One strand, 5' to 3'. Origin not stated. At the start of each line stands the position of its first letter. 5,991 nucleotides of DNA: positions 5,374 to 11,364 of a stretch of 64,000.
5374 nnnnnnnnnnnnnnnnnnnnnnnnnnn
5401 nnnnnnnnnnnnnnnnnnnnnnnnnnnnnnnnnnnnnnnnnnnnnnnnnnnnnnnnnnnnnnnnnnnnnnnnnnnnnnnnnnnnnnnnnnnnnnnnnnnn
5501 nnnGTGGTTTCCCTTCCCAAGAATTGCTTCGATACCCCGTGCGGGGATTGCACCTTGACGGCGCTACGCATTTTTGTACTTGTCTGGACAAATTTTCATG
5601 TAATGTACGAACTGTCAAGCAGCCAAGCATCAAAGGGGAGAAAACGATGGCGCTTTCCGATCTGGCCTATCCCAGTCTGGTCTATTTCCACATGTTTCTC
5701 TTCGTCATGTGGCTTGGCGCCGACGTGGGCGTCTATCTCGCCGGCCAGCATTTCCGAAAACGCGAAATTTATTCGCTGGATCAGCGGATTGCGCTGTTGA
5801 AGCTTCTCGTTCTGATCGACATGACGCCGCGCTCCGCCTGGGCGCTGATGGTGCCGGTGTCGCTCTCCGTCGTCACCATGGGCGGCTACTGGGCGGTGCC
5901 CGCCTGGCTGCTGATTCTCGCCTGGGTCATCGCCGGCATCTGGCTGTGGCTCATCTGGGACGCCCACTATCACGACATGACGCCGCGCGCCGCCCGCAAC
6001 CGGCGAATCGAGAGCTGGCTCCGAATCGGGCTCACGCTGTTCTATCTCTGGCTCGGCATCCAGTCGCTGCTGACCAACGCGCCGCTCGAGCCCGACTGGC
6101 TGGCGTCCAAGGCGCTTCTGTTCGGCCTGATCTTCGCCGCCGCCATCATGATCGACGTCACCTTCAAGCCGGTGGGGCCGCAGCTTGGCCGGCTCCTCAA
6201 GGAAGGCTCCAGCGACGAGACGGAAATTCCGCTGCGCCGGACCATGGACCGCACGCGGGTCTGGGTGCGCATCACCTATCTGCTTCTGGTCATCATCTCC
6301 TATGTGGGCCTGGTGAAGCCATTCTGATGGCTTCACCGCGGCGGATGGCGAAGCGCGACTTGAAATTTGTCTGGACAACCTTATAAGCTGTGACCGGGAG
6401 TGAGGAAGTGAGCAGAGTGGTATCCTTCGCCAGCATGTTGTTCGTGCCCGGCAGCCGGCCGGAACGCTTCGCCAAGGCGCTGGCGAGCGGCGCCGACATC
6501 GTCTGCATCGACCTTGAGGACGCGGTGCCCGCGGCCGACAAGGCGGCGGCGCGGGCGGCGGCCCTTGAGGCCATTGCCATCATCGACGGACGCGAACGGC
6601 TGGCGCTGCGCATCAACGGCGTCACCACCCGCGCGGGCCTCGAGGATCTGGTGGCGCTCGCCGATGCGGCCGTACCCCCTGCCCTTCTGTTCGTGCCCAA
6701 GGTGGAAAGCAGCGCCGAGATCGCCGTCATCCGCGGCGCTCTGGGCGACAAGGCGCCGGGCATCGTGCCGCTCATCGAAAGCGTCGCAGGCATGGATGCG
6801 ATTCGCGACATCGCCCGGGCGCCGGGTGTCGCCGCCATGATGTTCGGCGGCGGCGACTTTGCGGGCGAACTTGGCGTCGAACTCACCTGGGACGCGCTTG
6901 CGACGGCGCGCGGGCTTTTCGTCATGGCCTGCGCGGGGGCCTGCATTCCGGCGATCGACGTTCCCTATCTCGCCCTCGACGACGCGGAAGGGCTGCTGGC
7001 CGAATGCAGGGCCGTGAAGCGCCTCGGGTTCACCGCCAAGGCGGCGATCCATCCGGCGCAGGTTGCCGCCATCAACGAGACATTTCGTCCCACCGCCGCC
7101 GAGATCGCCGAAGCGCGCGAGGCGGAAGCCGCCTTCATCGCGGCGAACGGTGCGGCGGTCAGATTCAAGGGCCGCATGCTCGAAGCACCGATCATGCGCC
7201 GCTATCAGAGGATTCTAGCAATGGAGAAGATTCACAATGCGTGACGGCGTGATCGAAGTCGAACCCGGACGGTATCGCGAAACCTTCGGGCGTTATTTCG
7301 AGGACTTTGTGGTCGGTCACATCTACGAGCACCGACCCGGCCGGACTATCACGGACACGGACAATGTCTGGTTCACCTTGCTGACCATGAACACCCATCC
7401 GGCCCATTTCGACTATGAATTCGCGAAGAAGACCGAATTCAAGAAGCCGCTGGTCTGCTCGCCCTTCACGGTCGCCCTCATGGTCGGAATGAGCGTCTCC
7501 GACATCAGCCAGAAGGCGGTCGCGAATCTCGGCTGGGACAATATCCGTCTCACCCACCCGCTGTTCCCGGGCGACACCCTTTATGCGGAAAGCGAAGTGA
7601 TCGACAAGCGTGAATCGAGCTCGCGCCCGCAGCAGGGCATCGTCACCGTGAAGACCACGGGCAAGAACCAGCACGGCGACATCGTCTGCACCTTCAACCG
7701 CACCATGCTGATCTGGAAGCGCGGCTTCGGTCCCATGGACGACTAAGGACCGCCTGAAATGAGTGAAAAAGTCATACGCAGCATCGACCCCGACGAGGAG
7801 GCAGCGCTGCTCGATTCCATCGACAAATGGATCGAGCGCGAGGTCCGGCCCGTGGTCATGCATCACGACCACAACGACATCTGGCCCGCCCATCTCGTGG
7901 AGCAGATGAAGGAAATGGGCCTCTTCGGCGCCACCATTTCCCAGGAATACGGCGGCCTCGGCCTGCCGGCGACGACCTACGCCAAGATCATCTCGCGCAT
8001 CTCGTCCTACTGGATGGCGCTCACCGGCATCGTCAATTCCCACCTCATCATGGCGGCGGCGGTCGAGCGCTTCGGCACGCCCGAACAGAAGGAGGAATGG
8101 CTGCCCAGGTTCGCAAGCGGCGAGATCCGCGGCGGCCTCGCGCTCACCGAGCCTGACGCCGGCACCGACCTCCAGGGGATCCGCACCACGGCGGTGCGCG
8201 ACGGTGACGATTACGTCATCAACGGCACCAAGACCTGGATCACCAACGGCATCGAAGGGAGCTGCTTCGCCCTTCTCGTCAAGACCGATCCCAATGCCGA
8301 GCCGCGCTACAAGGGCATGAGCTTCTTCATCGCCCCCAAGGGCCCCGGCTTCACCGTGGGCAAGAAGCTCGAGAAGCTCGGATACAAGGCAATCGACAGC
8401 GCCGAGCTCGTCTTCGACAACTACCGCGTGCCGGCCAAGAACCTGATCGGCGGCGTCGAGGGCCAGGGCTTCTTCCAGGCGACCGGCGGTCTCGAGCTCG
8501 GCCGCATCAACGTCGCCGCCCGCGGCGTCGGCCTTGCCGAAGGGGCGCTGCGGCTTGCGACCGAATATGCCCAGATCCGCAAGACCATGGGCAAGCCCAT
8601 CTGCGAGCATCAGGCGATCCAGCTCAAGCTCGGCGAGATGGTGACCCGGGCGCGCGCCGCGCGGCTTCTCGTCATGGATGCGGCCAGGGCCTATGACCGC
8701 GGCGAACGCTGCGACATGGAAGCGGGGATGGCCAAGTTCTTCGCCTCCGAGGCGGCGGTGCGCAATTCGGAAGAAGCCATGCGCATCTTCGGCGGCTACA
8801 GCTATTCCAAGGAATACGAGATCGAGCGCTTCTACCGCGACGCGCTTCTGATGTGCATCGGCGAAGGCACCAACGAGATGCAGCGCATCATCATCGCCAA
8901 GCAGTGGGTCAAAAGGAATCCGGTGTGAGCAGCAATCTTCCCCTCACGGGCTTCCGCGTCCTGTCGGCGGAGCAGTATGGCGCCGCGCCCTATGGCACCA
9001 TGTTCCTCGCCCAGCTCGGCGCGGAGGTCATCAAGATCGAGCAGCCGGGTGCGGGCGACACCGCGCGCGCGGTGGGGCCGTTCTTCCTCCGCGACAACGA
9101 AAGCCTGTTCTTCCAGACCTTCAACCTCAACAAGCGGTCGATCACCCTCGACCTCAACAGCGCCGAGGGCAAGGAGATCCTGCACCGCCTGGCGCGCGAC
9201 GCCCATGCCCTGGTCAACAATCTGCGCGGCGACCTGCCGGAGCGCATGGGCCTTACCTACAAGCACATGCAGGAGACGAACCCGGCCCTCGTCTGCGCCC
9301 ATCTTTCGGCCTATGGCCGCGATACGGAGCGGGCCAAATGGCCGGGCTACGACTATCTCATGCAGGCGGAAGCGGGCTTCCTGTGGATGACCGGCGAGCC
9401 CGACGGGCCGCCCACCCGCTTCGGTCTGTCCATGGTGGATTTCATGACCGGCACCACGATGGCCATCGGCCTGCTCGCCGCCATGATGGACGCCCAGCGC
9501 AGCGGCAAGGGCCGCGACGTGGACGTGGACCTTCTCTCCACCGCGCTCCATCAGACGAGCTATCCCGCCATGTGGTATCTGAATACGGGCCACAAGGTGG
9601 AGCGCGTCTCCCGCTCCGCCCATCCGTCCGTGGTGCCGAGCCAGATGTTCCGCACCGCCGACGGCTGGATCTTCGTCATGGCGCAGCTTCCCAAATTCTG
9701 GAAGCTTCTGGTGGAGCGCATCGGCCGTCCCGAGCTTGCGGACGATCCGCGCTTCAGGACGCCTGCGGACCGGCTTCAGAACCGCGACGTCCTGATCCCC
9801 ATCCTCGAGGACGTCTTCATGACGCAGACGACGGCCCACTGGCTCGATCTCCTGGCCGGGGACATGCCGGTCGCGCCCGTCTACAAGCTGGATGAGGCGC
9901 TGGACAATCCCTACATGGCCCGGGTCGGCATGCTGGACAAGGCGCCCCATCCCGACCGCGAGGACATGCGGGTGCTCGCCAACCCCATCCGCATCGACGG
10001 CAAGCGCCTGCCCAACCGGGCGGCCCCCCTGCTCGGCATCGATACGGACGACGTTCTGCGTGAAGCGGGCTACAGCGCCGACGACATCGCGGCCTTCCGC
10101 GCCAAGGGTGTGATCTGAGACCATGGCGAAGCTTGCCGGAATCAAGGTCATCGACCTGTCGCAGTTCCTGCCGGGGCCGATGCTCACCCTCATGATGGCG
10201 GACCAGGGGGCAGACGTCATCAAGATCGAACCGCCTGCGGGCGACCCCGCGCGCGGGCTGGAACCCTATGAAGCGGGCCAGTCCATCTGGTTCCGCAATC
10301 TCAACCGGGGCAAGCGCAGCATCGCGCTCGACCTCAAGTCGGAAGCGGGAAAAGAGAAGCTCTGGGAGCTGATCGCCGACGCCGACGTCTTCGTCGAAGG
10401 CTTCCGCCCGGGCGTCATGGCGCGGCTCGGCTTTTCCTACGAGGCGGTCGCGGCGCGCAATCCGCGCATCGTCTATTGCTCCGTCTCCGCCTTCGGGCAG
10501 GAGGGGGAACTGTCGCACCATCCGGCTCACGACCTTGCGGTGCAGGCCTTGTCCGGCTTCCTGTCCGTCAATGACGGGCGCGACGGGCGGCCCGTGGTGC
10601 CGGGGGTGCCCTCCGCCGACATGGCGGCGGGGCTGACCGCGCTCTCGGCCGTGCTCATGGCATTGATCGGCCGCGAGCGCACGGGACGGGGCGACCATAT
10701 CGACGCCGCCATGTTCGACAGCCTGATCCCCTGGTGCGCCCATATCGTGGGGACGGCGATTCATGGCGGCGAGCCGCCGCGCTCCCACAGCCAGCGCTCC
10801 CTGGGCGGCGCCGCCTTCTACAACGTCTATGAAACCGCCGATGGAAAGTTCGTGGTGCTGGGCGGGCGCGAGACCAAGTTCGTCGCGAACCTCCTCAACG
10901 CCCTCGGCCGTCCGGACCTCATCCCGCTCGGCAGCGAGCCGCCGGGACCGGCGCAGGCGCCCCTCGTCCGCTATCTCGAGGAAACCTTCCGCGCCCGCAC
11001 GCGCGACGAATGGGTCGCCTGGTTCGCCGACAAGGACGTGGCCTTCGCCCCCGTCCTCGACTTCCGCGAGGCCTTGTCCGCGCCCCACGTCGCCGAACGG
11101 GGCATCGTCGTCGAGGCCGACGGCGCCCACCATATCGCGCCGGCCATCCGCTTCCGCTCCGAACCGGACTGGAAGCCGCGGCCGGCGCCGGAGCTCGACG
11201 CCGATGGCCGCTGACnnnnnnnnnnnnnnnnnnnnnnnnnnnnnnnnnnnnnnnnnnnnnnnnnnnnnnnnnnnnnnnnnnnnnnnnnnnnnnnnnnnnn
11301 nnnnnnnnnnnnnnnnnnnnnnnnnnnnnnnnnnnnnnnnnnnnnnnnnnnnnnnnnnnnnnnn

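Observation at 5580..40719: Five copies of the palindrome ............, all in promoter regions, define an apparent local regulon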

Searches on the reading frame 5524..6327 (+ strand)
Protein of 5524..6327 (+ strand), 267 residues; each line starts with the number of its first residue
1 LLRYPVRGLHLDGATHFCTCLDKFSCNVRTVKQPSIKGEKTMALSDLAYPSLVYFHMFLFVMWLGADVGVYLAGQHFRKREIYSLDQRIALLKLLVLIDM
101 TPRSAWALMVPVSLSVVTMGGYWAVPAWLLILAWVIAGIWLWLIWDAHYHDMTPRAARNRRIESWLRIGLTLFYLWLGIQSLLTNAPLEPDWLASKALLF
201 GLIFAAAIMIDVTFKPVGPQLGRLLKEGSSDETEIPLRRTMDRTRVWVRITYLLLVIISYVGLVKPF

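Call 8: search_protein_families(library=pfam, proteins=[window:5524-6327:+])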
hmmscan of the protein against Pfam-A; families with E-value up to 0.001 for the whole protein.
window:5524-6327:+ (267 aa): 0 families

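Call 31: search_protein_families(library=ncbifam, proteins=[window:5647-6327:+], max_evalue=0.00001)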
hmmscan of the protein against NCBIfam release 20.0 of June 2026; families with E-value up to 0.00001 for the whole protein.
window:5647-6327:+ (226 aa): 0 families

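Call 66: search_protein_families(library=pfam, proteins=[window:5647-6327:+], max_evalue=1)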
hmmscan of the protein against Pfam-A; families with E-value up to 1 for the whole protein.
window:5647-6327:+ (226 aa): 1 family
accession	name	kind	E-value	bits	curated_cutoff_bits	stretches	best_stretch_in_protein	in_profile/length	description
PF02208.21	Sorb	-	0.05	13.7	27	1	186-206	6-25/42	Sorbin homologous domain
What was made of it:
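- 5647..6327 (+): Target gene: 226-aa membrane protein with no family assignment, divergent from TBDR1. No Pfam or NCBIfam hit (calls 8, 31, 66).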

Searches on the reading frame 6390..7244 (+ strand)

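Call 8: search_protein_families(library=pfam, proteins=[window:6390-7244:+])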
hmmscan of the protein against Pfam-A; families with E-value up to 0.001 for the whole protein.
window:6390-7244:+ (284 aa): 2 families
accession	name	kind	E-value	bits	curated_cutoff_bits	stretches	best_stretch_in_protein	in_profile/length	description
PF03328.21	HpcH_HpaI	-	6.2e-30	104.6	25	1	15-222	2-221/221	HpcH/HpaI aldolase/citrate lyase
PF15617.12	C-C_Bond_Lyase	-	1e-07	31.9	28.4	1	200-266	236-301/320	C-C_Bond_Lyase of the TIM-Barrel fold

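Call 31: search_protein_families(library=ncbifam, proteins=[window:6417-7244:+], max_evalue=0.00001)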
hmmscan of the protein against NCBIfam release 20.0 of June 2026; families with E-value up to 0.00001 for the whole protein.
window:6417-7244:+ (275 aa): 2 families
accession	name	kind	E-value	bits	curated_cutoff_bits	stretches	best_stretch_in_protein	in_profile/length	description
NF038242.1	RipC_Ccl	equivalog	1.1e-69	235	375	1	6-268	3-266/268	itaconate degradation C-C-lyase RipC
TIGR01588.1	citE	equivalog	1.4e-36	126.1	443.4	1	6-271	5-284/288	citrate (pro-3S)-lyase subunit beta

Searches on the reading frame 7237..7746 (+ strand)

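Call 8: search_protein_families(library=pfam, proteins=[window:7237-7746:+])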
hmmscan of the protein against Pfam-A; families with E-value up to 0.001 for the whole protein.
window:7237-7746:+ (169 aa): 3 families
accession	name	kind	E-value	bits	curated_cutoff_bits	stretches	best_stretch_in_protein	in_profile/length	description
PF19315.5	MC_hydratase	-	1e-28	100.9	26.5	1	18-162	21-167/353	Mesaconyl-CoA hydratase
PF01575.25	MaoC_dehydratas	-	1.3e-22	80.2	27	1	26-142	6-121/123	MaoC like domain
PF13452.11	FAS1_DH_region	-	8.7e-08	32.8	22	1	46-152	22-131/132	FAS1-like, dehydratase domain region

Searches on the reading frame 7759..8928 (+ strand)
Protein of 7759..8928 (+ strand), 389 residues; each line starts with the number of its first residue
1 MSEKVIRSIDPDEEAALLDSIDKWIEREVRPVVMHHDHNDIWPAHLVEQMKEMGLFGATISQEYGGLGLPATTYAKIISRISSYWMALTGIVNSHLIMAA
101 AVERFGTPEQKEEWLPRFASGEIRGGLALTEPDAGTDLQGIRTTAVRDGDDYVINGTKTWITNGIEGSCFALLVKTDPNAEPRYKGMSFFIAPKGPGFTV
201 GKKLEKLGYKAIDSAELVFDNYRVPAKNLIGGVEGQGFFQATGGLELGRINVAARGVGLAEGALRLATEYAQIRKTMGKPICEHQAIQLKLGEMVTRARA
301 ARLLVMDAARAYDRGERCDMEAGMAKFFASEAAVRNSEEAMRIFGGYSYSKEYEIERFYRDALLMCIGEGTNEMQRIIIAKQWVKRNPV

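Call 8: search_protein_families(library=pfam, proteins=[window:7759-8928:+])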
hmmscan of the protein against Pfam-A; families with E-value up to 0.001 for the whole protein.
window:7759-8928:+ (389 aa): 5 families
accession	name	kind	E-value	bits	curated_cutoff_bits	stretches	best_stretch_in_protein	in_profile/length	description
PF00441.29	Acyl-CoA_dh_1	-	7.7e-46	156.4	22.4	1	235-382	1-148/150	Acyl-CoA dehydrogenase, C-terminal domain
PF02771.21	Acyl-CoA_dh_N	-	1.1e-27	97.1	22.9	1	12-122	2-113/113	Acyl-CoA dehydrogenase, N-terminal domain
PF02770.24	Acyl-CoA_dh_M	-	9.2e-24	83.9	33.3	1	127-221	2-96/97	Acyl-CoA dehydrogenase, middle domain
PF08028.16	Acyl-CoA_dh_2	-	4.2e-21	76.1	22.7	1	252-367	3-128/134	Acyl-CoA dehydrogenase, C-terminal domain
PF22924.1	ACOX_C_alpha1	-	1.3e-05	25.5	27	1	248-374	7-159/169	Acyl-CoA oxidase, C-alpha1 domain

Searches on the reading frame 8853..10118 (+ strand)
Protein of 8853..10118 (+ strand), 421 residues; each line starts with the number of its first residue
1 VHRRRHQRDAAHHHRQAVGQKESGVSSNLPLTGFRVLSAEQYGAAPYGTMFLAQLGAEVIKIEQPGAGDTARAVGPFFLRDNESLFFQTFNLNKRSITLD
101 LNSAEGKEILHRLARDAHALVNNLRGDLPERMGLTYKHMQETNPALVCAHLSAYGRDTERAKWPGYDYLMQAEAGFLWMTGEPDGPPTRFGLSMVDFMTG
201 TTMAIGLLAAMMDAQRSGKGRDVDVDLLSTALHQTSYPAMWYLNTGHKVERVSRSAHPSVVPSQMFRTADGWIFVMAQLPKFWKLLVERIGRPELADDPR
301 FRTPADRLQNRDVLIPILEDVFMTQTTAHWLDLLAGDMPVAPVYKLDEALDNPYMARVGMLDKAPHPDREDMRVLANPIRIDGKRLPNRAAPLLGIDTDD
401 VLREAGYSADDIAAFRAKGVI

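Call 8: search_protein_families(library=pfam, proteins=[window:8853-10118:+])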
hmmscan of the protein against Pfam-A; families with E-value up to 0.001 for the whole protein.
window:8853-10118:+ (421 aa): 1 family
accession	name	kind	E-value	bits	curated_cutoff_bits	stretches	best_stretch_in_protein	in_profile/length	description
PF02515.22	CoA_transf_3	-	1.7e-113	379.9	23.3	1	31-398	1-366/366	CoA-transferase family III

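Call 31: search_protein_families(library=ncbifam, proteins=[window:8925-10118:+], max_evalue=0.00001)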
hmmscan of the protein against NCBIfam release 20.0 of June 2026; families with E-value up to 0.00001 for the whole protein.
window:8925-10118:+ (397 aa): 7 families
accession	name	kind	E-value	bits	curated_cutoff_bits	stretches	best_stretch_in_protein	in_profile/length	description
NF041294.1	Scnl_mescCoAtase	equivalog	6.2e-67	226.4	700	1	8-378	5-380/381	succinyl-CoA:mesaconate CoA-transferase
NF003809.0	PRK05398.1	subfamily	4.1e-65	220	442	2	5-204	3-201/416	formyl-CoA transferase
TIGR03253.1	oxalate_frc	equivalog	5.4e-64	216.4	504.2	2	6-204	3-200/416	formyl-CoA transferase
NF008511.0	PRK11430.1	equivalog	3.2e-63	214.1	522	1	5-364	8-360/381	CoA:oxalate CoA-transferase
NF052585.1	SucGlutTfsCaiB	equivalog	8.7e-63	212.2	750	1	2-380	3-387/394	succinate--glutarate CoA-transferase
NF002914.1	PRK03525.1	equivalog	1.1e-38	133.2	413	1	6-397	9-397/400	L-carnitine CoA-transferase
TIGR04253.1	mesacon_CoA_iso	equivalog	8.8e-24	84.2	725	1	7-388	3-391/403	2-methylfumaryl-CoA isomerase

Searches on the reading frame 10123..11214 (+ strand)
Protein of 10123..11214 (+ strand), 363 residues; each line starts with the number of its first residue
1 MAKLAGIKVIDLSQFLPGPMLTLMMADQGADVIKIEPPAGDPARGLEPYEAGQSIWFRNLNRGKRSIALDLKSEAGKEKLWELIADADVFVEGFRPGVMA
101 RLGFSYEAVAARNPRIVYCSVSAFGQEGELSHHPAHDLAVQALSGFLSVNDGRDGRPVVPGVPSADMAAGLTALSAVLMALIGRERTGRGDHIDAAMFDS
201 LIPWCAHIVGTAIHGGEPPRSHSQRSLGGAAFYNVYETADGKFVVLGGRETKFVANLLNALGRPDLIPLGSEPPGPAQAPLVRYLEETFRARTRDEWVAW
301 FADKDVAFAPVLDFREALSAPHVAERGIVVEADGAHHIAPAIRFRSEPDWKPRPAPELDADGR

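Call 8: search_protein_families(library=pfam, proteins=[window:10123-11214:+])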
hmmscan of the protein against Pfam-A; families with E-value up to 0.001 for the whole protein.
window:10123-11214:+ (363 aa): 1 family
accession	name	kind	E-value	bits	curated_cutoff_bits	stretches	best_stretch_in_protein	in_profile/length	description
PF02515.22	CoA_transf_3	-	4.2e-110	368.7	23.3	1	4-361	1-365/366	CoA-transferase family III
